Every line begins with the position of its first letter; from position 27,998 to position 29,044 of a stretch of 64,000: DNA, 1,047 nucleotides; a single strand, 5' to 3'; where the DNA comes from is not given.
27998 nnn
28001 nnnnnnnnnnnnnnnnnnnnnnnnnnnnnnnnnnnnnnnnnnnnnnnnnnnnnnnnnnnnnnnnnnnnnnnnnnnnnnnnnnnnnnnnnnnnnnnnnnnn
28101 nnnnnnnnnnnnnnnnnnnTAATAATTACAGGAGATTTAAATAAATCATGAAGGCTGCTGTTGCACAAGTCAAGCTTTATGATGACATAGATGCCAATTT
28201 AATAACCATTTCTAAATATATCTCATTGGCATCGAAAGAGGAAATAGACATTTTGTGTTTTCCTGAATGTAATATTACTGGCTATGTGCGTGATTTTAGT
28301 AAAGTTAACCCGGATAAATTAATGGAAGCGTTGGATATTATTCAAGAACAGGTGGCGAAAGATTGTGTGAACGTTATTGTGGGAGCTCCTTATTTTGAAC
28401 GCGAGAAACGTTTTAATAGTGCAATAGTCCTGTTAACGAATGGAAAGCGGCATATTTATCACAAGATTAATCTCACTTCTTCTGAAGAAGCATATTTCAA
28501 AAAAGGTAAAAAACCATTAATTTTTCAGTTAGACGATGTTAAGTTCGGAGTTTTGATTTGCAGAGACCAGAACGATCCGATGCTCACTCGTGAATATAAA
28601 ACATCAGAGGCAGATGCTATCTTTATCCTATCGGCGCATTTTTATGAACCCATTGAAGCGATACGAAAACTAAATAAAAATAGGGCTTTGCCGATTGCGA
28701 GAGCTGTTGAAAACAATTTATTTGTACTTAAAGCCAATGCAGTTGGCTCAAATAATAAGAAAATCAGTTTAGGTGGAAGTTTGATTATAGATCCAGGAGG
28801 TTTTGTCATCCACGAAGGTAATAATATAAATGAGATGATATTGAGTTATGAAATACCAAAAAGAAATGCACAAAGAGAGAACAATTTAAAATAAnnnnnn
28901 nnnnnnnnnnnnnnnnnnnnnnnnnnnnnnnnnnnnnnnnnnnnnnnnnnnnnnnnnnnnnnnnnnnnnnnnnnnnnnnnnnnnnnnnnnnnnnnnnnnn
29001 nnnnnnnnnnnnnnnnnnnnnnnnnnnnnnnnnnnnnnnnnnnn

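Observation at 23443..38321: Compatible-solute supercluster: mannosylglycerate genes, duplicated GH38 mannosidases, ectABC and an AsnB-type amidotransferase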

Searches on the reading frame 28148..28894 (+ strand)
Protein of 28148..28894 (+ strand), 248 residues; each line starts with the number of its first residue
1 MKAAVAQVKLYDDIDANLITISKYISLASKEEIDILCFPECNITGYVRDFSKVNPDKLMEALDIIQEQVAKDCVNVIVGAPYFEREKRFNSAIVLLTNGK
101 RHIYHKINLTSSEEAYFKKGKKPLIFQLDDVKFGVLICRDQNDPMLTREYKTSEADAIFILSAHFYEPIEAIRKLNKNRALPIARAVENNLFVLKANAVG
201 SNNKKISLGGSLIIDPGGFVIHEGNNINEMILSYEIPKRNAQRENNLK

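Call 3: search_protein_families(library=pfam, proteins=[window:28148-28894:+])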
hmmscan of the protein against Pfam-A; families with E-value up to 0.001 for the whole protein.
window:28148-28894:+ (248 aa): 1 family
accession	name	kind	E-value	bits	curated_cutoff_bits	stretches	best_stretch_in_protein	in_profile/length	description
PF00795.27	CN_hydrolase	-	7.2e-31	107.9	23.2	1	2-237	1-247/256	Carbon-nitrogen hydrolase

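Call 6: search_protein_families(library=ncbifam, proteins=[window:28148-28894:+])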
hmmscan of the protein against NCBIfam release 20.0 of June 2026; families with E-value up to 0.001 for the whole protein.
window:28148-28894:+ (248 aa): 11 families
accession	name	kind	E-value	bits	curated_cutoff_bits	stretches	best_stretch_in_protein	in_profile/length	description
NF010588.0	PRK13981.1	equivalog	3.6e-26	91.7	479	1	2-240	6-248/546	NAD+ synthase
NF040852.1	nitrile_Arch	equivalog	7.3e-15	54.8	500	1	11-239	12-238/262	nitrilase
TIGR03381.1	agmatine_aguB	equivalog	2.2e-14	53.4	410.25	1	2-237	2-254/279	N-carbamoylputrescine amidase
NF033621.1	de_GSH_amidase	exception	6.9e-13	48.5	355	1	3-234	2-234/260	deaminated glutathione amidase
NF007757.0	PRK10438.1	equivalog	4.5e-12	45.8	249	1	8-229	12-225/256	amidohydrolase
TIGR00546.1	lnt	equivalog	1.6e-09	37.4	132.9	1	113-200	298-384/395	apolipoprotein N-acyltransferase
NF009803.0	PRK13287.1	equivalog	1.6e-08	33.7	406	1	3-239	21-260/333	formamidase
NF002730.0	PRK02628.1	equivalog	2e-07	29.6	473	1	3-116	17-132/677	NAD(+) synthase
NF008934.0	PRK12291.1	equivalog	0.00016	21.1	427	0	21-109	222-299/419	apolipoprotein N-acyltransferase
NF043013.1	DeGluthAmidYersProt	equivalog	0.00031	20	500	1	113-225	132-240/278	deaminated glutathione amidase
NF009802.0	PRK13286.1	equivalog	0.00044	19.3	427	1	77-232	102-253/345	aliphatic amidase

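Call 52: find_homologous_proteins(query=window:28148-28894:+, max_evalue=1e-10)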
Query window:28148-28894:+ (248 aa): 204 proteins with E <= 1e-10 among 524 candidates; the best 120 are listed.
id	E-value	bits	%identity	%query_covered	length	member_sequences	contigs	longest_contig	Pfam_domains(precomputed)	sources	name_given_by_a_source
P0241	1.5e-158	543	100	100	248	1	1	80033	PF00795.28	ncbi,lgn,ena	-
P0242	5.9e-144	495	91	100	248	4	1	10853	PF00795.28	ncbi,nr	ncbi:MAG: carbon-nitrogen hydrolase family protein [Candidatus Syntrophoarchaeum sp.]|nr:carbon-nitr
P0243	5.7e-139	479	91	96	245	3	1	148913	PF00795.28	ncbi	ncbi:MAG: carbon-nitrogen hydrolase family protein [Halobacteriota archaeon]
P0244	4.8e-138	476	87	100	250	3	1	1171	PF00795.28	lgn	-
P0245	1.8e-137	474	88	98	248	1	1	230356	PF00795.28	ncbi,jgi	ncbi:MAG: carbon-nitrogen hydrolase family protein [Halobacteriota archaeon]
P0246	5.3e-135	466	89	96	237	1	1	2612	PF00795.28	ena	-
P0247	1.8e-131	454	82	100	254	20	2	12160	PF00795.28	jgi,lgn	-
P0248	2.3e-129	448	84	98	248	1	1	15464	PF00795.28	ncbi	-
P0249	1.3e-128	445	86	96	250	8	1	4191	PF00795.28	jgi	jgi:predicted amidohydrolase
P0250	1.8e-128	445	83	100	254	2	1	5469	PF00795.28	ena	-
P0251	7.2e-128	443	82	100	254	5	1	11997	PF00795.28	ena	-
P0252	1.0e-127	442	86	95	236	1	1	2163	PF00795.28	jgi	jgi:predicted amidohydrolase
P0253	7.3e-126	436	85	95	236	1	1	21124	PF00795.28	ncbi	-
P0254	1.1e-125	436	84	95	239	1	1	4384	PF00795.28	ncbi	-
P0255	1.2e-125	435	84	95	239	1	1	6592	PF00795.28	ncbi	-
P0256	1.2e-125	435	84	95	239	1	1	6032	PF00795.28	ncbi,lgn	-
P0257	1.4e-125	435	83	95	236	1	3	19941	PF00795.28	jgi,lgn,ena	-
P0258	1.9e-124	431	83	95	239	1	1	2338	PF00795.28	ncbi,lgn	-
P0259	4.5e-124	430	83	95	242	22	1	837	PF00795.28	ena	-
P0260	4.7e-124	430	84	95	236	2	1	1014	PF00795.28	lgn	-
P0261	1.1e-123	429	83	95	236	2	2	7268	PF00795.28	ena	-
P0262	1.2e-123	429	83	95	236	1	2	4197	PF00795.28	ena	-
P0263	3.8e-123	427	83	96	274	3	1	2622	PF00795.28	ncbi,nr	ncbi:MAG: carbon-nitrogen hydrolase family protein [Euryarchaeota archaeon]|nr:carbon-nitrogen hydro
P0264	1.3e-122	425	79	100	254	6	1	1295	PF00795.28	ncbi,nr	ncbi:MAG: carbon-nitrogen hydrolase family protein [Methanophagales archaeon]|nr:carbon-nitrogen hyd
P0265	1.3e-122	425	79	100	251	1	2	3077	PF00795.28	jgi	-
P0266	2.4e-122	425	82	95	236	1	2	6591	PF00795.28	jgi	jgi:predicted amidohydrolase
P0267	3.4e-122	424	82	97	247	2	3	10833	PF00795.28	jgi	jgi:predicted amidohydrolase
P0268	5.9e-122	423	81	97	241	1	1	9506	PF00795.28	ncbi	-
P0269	7.1e-122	423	83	95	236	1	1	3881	PF00795.28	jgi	jgi:predicted amidohydrolase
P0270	9.9e-122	423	83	95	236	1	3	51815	PF00795.28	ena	-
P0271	1.4e-121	422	80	96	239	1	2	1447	PF00795.28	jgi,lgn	-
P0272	1.5e-121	422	80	100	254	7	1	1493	PF00795.28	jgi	-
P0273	1.8e-121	422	81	97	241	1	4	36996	PF00795.28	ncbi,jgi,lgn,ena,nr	ncbi:MAG TPA: carbon-nitrogen hydrolase family protein [Candidatus Bathyarchaeia archaeon]|nr:carbon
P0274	2.0e-121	422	81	97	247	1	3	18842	PF00795.28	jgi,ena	-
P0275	2.1e-121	422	80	98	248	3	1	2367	PF00795.28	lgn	-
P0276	2.7e-121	421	81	95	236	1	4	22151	PF00795.28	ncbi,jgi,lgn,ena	jgi:predicted amidohydrolase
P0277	3.1e-121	421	81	97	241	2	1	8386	PF00795.28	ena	-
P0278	3.2e-121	421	81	95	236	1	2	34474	PF00795.28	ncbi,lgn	-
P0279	1.0e-120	419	81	95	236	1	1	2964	PF00795.28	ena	-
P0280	1.1e-120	419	82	95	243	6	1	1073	PF00795.28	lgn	-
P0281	1.3e-120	419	81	95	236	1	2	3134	PF00795.28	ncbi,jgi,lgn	-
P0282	1.6e-120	419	80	95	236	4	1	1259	PF00795.28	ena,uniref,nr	uniref:Nitrilase n=1 Tax=Candidatus Methanophaga sp. ANME-1 ERB7 TaxID=2759913 RepID=A0A7G9Z831_9EUR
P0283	1.9e-120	418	81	95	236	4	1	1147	PF00795.28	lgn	-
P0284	2.6e-120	418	81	95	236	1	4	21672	PF00795.28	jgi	jgi:predicted amidohydrolase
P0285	3.4e-120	418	80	98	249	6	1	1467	PF00795.28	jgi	-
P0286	6.9e-120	417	85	90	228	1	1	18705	PF00795.28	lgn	-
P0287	7.4e-120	416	81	95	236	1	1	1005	PF00795.28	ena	-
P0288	1.1e-119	416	80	95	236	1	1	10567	PF00795.28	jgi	-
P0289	1.2e-119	416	80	95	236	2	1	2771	PF00795.28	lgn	-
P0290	1.5e-119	415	80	95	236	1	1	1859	PF00795.28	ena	-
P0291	2.9e-119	414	81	95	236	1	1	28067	PF00795.28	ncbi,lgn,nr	ncbi:Nitrilase [ANME-1 cluster archaeon GoMg2]|nr:Nitrilase [ANME-1 cluster archaeon GoMg2]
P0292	4.7e-119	414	79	96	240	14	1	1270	PF00795.28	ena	-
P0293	6.7e-119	413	81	95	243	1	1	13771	PF00795.28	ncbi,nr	ncbi:MAG: carbon-nitrogen hydrolase family protein [Euryarchaeota archaeon]|nr:carbon-nitrogen hydro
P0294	1.0e-118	413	76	98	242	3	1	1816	PF00795.28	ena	-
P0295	1.1e-118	413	81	95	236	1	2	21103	PF00795.28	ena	-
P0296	2.3e-118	412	79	96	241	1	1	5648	PF00795.28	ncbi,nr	ncbi:MAG: carbon-nitrogen hydrolase family protein [Euryarchaeota archaeon]|nr:carbon-nitrogen hydro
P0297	3.3e-118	411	78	97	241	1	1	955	PF00795.28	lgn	-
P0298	5.0e-118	410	81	95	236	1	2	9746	PF00795.28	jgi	jgi:predicted amidohydrolase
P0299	1.1e-117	409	77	96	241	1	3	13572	PF00795.28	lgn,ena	-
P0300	1.7e-117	409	80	95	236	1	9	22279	PF00795.28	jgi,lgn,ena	jgi:predicted amidohydrolase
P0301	2.0e-117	408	79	96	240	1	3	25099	PF00795.28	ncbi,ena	-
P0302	3.4e-117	408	79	95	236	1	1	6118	PF00795.28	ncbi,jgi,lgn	-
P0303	4.1e-116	404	74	98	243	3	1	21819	PF00795.28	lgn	-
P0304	5.5e-116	404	76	97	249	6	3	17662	PF00795.28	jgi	jgi:predicted amidohydrolase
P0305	1.9e-115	402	78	96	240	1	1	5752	PF00795.28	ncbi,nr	ncbi:MAG: carbon-nitrogen hydrolase family protein [Euryarchaeota archaeon]|nr:carbon-nitrogen hydro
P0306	3.3e-114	398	76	98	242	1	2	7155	PF00795.28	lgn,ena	-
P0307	4.5e-108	378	74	96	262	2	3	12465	PF00795.28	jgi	jgi:predicted amidohydrolase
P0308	5.7e-107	374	74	96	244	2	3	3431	PF00795.28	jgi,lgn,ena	-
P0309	2.6e-106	372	68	100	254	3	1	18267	PF00795.28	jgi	jgi:predicted amidohydrolase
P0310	5.5e-106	371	72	95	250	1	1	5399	PF00795.28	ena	-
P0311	2.3e-105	369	71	96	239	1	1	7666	PF00795.28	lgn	-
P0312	1.0e-103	364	84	80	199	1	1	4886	PF00795.28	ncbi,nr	ncbi:MAG: carbon-nitrogen hydrolase family protein, partial [Euryarchaeota archaeon]|nr:carbon-nitro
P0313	5.0e-103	361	68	100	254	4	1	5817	PF00795.28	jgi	jgi:predicted amidohydrolase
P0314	1.6e-102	360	68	100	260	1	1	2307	PF00795.28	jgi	jgi:predicted amidohydrolase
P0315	1.4e-99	350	79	81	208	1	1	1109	PF00795.28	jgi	-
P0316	3.1e-98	346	66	100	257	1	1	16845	PF00795.28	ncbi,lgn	-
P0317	2.3e-92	326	66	95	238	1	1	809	PF00795.28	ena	-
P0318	1.2e-90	321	66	92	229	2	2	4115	PF00795.28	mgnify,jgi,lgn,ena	mgnify:CR=1 FL=1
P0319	2.8e-83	297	58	95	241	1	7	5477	PF00795.28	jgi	jgi:predicted amidohydrolase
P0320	5.9e-83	296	56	96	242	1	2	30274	PF00795.28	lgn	-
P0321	6.1e-81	289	56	95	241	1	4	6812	PF00795.28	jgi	jgi:predicted amidohydrolase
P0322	1.7e-80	288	56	96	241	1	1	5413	PF00795.28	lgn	-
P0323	5.0e-79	283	79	70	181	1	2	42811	PF00795.28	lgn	-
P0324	1.1e-77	278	57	95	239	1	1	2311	PF00795.28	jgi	jgi:predicted amidohydrolase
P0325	1.1e-76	275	56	95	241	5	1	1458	PF00795.28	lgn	-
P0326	2.5e-76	274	55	96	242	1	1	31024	PF00795.28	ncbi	ncbi:MAG: carbon-nitrogen hydrolase family protein [Candidatus Methanospirareceae archaeon]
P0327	2.6e-73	264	54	95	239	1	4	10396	PF00795.28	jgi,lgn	jgi:predicted amidohydrolase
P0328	3.1e-73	264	53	95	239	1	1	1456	PF00795.28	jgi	jgi:predicted amidohydrolase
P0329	1.6e-72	262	54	96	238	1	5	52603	PF00795.28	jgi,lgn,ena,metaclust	metaclust:\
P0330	2.8e-72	261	53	95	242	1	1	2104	PF00795.28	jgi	jgi:predicted amidohydrolase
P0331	5.0e-72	260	53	95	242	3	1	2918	PF00795.28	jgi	-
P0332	2.0e-71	258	54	95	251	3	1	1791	PF00795.28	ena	-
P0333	9.1e-71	256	53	95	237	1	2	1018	PF00795.28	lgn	-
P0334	1.3e-70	255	51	95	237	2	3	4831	PF00795.28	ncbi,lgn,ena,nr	ncbi:MAG: carbon-nitrogen hydrolase family protein [Chloroflexi bacterium CG07_land_8_20_14_0_80_51_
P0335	2.3e-70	254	76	63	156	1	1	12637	PF00795.28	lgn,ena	-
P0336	1.2e-69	252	52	95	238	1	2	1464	PF00795.28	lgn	-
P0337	1.5e-69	252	52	95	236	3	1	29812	PF00795.28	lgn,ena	-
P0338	5.6e-69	250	51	95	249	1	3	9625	PF00795.28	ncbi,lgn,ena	-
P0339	9.1e-68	246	50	96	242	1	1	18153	PF00795.28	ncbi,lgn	-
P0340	1.8e-67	245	50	95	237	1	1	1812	PF00795.28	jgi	jgi:predicted amidohydrolase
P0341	5.5e-67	243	51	95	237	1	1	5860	PF00795.28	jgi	-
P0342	2.3e-66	241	50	95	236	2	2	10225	PF00795.28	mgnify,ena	mgnify:CR=1 FL=1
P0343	5.5e-66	240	49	96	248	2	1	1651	PF00795.28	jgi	-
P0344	2.0e-65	238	48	95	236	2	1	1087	PF00795.28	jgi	jgi:predicted amidohydrolase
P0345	2.1e-65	238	83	54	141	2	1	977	PF00795.28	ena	-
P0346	2.5e-65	238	51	91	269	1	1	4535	PF00795.28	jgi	jgi:predicted amidohydrolase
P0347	3.9e-65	237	49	95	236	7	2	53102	PF00795.28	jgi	-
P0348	5.2e-65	237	50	95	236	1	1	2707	PF00795.28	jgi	jgi:predicted amidohydrolase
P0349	6.4e-65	237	50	94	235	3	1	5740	PF00795.28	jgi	jgi:predicted amidohydrolase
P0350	1.1e-64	236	50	95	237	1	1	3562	PF00795.28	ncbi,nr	ncbi:MAG: carbon-nitrogen hydrolase family protein [Chloroflexota bacterium]|nr:carbon-nitrogen hydr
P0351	1.7e-64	235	47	95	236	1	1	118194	PF00795.28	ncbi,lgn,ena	-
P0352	1.8e-64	235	48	95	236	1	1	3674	PF00795.28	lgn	-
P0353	1.9e-64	235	50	89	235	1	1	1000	PF00795.28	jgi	jgi:predicted amidohydrolase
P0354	3.3e-64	234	49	96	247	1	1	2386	PF00795.28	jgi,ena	-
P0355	3.4e-64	234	48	95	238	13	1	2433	PF00795.28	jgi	jgi:predicted amidohydrolase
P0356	5.3e-64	234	49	95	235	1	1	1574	PF00795.28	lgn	-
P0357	9.4e-64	233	49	95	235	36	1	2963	PF00795.28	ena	-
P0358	1.0e-63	233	48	95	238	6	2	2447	PF00795.28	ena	-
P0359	1.5e-63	232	49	95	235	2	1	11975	PF00795.28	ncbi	ncbi:MAG: carbon-nitrogen hydrolase family protein [Chloroflexota bacterium]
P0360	1.6e-63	232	48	95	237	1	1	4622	PF00795.28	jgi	-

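Call 53: find_encoding_contigs(protein=P0326, flank=9000, max_places=2)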
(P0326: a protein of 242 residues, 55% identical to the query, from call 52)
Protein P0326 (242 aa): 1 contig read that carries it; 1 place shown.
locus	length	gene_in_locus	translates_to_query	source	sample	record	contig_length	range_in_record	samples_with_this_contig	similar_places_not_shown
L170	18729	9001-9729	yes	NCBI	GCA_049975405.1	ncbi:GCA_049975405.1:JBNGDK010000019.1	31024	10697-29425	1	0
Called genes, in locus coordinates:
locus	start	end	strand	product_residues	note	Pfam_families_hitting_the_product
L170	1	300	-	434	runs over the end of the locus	PF01546:Peptidase_M20, PF07687:M20_dimer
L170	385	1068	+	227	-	PF00156:Pribosyltran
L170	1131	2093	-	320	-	PF02289:MCH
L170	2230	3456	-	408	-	PF04312:DUF460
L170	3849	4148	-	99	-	PF01157:Ribosomal_L21e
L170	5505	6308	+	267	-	PF08282:Hydrolase_3, PF05116:S6PP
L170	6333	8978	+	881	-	PF01074:Glyco_hydro_38N, PF09261:Alpha-mann_mid, PF07748:Glyco_hydro_38C, PF17677:Glyco_hydro38C2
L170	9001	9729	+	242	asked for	PF00795:CN_hydrolase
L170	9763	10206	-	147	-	PF13404:HTH_AsnC-type, PF13412:HTH_24, PF01037:AsnC_trans_reg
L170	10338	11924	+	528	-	PF13522:GATase_6, PF13537:GATase_7, PF00733:Asn_synthase, PF24167:DUF7411 (weak), PF00733:Asn_synthase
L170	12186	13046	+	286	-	PF08271:Zn_Ribbon_TF, PF00382:TFIIB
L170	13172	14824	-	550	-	PF00118:Cpn60_TCP1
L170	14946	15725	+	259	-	PF07848:PaaX, PF20803:PaaX_M, PF08223:PaaX_C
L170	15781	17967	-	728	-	PF00009:GTP_EFTU, PF22042:EF-G_D2, PF03144:GTP_EFTU_D2, PF14492:EFG_III, PF03764:EFG_IV, PF00679:EFG_C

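Call 54: find_encoding_contigs(protein=P0329, flank=9000, max_places=2)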
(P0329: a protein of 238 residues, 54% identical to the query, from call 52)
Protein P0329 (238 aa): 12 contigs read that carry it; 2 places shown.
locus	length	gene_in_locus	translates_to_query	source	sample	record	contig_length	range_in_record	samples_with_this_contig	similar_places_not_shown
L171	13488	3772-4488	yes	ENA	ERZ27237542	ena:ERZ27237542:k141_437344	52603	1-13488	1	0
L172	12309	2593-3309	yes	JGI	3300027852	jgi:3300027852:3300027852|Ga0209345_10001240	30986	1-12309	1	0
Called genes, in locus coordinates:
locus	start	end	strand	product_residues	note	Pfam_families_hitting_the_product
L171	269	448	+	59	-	-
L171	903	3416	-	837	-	PF01074:Glyco_hydro_38N, PF09261:Alpha-mann_mid, PF07748:Glyco_hydro_38C, PF17677:Glyco_hydro38C2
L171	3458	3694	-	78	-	-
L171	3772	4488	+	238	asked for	PF00795:CN_hydrolase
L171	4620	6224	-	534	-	PF13537:GATase_7, PF00733:Asn_synthase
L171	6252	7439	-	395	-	PF09488:Osmo_MPGsynth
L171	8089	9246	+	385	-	PF22691:Thiolase_C_1, PF02803:Thiolase_C (weak)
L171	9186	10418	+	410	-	PF00108:Thiolase_N, PF22691:Thiolase_C_1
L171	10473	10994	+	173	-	PF12172:zf-ChsH2 (weak), PF01796:OB_ChsH2_C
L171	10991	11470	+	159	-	PF12172:zf-ChsH2 (weak), PF01796:OB_ChsH2_C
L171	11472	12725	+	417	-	PF00109:ketoacyl-synt, PF02801:Ketoacyl-synt_C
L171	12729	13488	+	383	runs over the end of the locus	PF02771:Acyl-CoA_dh_N, PF02770:Acyl-CoA_dh_M, PF00441:Acyl-CoA_dh_1, PF08028:Acyl-CoA_dh_2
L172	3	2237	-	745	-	?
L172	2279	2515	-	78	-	-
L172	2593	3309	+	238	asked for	PF00795:CN_hydrolase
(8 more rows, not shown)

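Call 55: find_encoding_contigs(protein=P0351, flank=9000, max_places=2)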
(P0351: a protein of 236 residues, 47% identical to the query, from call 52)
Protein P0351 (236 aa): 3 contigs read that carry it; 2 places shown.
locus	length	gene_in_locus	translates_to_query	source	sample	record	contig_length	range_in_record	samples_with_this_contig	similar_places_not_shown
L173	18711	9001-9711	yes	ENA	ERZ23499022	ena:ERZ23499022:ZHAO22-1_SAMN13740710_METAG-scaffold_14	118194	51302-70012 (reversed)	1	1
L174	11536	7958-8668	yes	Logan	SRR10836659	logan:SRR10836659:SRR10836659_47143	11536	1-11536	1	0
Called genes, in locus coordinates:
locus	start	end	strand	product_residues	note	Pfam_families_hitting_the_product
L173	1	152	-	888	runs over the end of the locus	PF01411:tRNA-synt_2c, PF07973:tRNA_SAD, PF02272:DHHA1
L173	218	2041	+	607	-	PF00009:GTP_EFTU, PF03144:GTP_EFTU_D2, PF00679:EFG_C, PF06421:LepA_C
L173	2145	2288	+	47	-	PF18930:DUF5679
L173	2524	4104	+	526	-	PF12706:Lactamase_B_2 (faint), PF07521:RMMBL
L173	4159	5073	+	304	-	PF21088:MS_channel_1st, PF00924:MS_channel_2nd, PF21082:MS_channel_3rd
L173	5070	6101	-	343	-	PF06144:DNA_pol3_delta, PF21694:DNA_pol3_delta_C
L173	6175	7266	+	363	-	PF01926:MMR_HSR1, PF06071:YchF-GTPase_C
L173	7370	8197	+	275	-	PF12837:Fer4_6 (faint), PF00037:Fer4 (weak), PF12797:Fer4_2 (faint), PF12838:Fer4_7, PF13237:Fer4_10, PF14697:Fer4_21, PF13187:Fer4_9, PF00037:Fer4 (weak), +1 more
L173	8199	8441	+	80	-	PF12797:Fer4_2 (faint), PF13237:Fer4_10 (faint), PF14697:Fer4_21 (weak), PF12838:Fer4_7, PF13187:Fer4_9 (weak), PF13484:Fer4_16 (faint), PF00037:Fer4, PF12837:Fer4_6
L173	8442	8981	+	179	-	-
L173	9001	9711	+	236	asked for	PF00795:CN_hydrolase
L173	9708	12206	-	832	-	PF01074:Glyco_hydro_38N, PF09261:Alpha-mann_mid, PF21260:Laman-like_dom (weak), PF07748:Glyco_hydro_38C (weak), PF17677:Glyco_hydro38C2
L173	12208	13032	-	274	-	PF08282:Hydrolase_3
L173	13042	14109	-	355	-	PF00483:NTP_transferase, PF12804:NTP_transf_3 (weak), PF25084:LbH_EIF2B, PF25087:GMPPB_C, PF24894:Hexapep_GlmU, PF00132:Hexapep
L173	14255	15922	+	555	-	PF13522:GATase_6, PF13537:GATase_7, PF00733:Asn_synthase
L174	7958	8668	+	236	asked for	PF00795:CN_hydrolase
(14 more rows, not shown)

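Call 76: search_solved_structures(query=window:28148-28894:+, show_alignments=1, max_evalue=0.00001)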
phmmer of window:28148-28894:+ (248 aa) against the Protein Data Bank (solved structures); distinct sequences matched with E-value up to 0.00001: 8.
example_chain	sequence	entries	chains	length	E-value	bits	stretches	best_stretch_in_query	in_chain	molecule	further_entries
5kha_A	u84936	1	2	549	6.7e-15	58.2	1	2-228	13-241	Glutamine-dependent NAD+ synthetase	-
3p8k_A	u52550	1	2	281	3.3e-12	49.4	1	10-245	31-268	Hydrolase, carbon-nitrogen family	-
3ivz_A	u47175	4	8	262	3.8e-11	45.9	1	14-231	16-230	Nitrilase | Beta ureidopropionase (Beta-alanine synthase)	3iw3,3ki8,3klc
1j31_A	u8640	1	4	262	1.7e-10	43.8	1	13-238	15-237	Hypothetical protein PH0642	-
7ovg_A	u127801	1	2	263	3.1e-09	39.6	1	13-238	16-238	CN hydrolase domain-containing protein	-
6ypa_A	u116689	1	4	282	4e-09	39.3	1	13-238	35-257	CN hydrolase domain-containing protein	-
4f4h_A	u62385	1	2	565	4.4e-06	29.3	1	101-222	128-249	Glutamine dependent NAD+ synthetase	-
1f89_A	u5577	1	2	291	9.4e-06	28.3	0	12-233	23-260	32.5 KDA PROTEIN YLR351C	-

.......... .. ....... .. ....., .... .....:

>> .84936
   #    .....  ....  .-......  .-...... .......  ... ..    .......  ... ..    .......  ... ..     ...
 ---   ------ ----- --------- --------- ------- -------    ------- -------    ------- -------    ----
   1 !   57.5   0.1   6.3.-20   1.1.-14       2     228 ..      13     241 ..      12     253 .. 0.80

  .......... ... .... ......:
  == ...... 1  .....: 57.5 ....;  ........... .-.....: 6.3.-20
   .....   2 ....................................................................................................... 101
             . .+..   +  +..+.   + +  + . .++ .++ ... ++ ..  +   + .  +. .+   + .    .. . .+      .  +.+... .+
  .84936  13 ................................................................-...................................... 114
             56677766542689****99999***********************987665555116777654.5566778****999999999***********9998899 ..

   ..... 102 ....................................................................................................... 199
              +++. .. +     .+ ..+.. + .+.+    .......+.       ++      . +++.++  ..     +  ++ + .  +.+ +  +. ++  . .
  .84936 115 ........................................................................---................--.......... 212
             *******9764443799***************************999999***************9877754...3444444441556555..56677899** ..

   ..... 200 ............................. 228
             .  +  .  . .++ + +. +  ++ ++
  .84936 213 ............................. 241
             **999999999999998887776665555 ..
